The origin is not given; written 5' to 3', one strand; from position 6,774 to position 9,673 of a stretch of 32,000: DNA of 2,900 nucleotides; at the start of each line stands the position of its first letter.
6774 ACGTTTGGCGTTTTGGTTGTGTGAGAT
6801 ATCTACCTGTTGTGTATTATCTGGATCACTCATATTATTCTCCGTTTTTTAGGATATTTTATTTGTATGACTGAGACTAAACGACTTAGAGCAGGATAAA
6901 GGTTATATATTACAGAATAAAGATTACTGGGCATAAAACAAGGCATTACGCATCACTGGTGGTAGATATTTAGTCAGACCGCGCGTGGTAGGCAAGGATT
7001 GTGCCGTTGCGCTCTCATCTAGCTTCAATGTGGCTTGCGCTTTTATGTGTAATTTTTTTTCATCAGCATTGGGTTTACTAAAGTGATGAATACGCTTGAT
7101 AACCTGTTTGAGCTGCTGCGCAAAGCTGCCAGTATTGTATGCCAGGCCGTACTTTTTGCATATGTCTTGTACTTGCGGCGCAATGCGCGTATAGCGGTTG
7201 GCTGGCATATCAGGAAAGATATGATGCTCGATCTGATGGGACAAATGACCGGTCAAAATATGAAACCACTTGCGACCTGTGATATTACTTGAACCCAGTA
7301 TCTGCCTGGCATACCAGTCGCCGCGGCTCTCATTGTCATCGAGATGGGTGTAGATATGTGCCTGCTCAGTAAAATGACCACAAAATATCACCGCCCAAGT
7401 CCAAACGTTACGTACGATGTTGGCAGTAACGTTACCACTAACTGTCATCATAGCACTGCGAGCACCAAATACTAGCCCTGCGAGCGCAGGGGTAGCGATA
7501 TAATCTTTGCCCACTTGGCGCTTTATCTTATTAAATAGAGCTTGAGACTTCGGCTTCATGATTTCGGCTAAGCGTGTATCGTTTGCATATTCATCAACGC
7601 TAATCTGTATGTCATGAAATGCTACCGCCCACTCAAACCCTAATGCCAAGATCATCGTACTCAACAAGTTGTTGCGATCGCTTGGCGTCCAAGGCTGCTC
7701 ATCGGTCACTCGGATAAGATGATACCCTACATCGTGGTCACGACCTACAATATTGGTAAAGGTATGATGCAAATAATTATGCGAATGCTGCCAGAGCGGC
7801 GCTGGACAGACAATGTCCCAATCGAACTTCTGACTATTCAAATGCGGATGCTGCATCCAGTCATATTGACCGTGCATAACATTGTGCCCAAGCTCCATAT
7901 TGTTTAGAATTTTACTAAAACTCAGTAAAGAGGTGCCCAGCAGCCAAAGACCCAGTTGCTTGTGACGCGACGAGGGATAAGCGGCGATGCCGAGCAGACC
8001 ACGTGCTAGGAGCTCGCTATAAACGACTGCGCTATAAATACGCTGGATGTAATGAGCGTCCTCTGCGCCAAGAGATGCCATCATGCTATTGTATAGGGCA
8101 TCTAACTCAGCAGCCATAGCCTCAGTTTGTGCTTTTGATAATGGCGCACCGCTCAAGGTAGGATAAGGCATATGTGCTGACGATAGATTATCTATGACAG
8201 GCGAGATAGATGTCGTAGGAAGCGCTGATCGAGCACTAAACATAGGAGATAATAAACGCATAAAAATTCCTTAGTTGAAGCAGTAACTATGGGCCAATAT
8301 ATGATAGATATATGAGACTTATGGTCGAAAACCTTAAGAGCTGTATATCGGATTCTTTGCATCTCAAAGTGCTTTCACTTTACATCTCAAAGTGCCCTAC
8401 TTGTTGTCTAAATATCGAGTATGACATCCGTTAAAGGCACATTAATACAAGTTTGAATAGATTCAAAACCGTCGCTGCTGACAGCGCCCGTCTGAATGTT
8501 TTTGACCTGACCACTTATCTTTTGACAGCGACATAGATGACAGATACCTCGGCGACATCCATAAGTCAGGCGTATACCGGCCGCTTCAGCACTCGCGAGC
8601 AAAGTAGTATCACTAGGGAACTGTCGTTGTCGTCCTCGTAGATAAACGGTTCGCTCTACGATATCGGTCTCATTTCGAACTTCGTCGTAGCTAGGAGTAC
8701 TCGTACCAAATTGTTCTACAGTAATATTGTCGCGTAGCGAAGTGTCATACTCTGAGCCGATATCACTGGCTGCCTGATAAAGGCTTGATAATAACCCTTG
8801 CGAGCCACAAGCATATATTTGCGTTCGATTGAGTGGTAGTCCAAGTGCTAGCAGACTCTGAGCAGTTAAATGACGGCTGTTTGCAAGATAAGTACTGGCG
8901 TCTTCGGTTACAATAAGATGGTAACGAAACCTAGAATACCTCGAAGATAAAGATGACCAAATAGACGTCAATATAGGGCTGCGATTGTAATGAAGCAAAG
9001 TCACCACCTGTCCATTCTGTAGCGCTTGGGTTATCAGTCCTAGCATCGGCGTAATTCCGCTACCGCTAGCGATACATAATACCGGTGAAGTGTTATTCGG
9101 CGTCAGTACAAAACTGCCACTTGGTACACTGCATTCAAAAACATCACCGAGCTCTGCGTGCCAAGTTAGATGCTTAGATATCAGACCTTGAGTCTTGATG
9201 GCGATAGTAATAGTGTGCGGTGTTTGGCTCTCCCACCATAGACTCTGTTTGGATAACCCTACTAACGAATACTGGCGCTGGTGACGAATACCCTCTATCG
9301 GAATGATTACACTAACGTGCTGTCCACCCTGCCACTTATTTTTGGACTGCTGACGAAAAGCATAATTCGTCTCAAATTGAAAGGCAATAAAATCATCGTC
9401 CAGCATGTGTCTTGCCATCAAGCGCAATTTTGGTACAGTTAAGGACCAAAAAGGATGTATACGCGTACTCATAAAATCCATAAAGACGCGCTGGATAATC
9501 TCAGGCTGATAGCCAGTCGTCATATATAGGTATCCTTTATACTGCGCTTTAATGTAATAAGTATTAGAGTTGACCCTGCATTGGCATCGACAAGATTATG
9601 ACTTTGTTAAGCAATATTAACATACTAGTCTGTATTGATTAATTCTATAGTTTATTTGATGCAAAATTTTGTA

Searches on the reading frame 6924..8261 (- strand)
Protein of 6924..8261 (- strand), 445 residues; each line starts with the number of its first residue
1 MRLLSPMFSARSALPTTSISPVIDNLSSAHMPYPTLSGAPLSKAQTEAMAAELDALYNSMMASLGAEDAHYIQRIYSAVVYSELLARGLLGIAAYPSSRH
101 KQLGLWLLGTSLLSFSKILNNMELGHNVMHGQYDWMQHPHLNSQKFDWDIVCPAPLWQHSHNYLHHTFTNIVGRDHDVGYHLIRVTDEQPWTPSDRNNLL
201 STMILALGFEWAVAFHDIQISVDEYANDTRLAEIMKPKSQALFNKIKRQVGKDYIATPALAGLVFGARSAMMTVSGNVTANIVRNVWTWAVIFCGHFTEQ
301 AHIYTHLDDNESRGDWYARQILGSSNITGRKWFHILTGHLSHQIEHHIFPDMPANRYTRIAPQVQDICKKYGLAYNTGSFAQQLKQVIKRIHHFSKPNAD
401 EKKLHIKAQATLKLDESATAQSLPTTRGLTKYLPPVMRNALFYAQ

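Call 75: search_protein_families(library=pfam, proteins=[window:6924-8261:-], max_evalue=0.00001)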
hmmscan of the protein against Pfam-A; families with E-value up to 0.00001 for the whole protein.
window:6924-8261:- (445 aa): 1 family
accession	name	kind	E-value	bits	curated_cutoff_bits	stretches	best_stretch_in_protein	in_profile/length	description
PF00487.30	FA_desaturase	-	2.9e-24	86.7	29.7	1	106-377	3-251/253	Fatty acid desaturase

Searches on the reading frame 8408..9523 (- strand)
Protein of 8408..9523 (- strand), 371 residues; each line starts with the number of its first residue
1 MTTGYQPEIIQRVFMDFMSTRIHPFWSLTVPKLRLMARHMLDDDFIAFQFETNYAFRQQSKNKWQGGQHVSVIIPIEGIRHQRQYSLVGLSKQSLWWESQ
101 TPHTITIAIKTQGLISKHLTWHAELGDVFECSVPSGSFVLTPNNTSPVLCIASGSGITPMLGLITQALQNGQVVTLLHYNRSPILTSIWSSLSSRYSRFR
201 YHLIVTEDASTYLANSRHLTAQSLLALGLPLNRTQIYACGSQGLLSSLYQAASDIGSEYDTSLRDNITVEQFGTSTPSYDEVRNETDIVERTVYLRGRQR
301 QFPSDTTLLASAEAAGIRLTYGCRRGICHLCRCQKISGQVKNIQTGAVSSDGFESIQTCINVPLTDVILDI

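Call 75: search_protein_families(library=pfam, proteins=[window:8408-9523:-], max_evalue=0.00001)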
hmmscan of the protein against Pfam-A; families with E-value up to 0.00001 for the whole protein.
window:8408-9523:- (371 aa): 1 family
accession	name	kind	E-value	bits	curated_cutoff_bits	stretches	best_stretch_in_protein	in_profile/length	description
PF00111.32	Fer2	-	2e-08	34.5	21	1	296-345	4-57/77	2Fe-2S iron-sulfur cluster binding domain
